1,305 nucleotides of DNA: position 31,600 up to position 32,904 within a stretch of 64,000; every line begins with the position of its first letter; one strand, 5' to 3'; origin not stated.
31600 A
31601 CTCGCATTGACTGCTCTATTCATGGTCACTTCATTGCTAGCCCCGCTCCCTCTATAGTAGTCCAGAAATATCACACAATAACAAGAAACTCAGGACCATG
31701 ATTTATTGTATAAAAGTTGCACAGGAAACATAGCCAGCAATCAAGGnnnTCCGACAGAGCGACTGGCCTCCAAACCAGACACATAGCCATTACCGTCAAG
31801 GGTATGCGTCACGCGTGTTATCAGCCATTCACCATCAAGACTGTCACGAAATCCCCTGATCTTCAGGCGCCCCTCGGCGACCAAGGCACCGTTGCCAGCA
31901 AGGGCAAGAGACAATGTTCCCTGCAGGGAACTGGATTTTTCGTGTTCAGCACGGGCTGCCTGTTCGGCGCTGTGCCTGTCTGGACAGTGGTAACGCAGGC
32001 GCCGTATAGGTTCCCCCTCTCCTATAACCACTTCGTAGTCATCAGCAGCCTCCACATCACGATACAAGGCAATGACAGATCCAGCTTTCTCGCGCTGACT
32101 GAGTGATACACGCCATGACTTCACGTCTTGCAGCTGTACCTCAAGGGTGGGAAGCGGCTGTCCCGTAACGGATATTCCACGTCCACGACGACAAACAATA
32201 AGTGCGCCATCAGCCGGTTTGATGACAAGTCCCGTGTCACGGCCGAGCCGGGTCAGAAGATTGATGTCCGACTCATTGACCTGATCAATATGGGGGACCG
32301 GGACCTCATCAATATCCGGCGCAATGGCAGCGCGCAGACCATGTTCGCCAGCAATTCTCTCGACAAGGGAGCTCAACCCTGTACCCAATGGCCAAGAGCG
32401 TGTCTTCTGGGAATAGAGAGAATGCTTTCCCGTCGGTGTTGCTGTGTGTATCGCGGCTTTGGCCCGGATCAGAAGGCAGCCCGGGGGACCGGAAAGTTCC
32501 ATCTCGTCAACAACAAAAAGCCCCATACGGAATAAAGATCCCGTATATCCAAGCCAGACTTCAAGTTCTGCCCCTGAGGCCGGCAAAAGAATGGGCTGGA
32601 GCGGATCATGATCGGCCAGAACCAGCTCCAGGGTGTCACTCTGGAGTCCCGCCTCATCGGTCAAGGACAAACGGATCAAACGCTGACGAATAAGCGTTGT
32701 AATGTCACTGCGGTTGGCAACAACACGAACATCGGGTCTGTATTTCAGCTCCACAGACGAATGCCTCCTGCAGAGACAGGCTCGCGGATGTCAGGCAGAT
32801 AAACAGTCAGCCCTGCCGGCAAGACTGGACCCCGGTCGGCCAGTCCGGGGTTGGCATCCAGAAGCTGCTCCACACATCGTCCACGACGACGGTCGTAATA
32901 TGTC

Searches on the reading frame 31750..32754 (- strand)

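Call 51: search_protein_families(library=pfam, proteins=[window:31750-32754:-], max_evalue=0.00001)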
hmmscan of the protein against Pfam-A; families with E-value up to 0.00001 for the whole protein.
window:31750-32754:- (335 aa): 1 family
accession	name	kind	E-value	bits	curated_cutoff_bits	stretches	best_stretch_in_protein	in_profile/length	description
PF05954.17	Phage_GPD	-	2.9e-11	43.6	30.1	1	128-320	90-302/305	Phage tail baseplate hub (GPD)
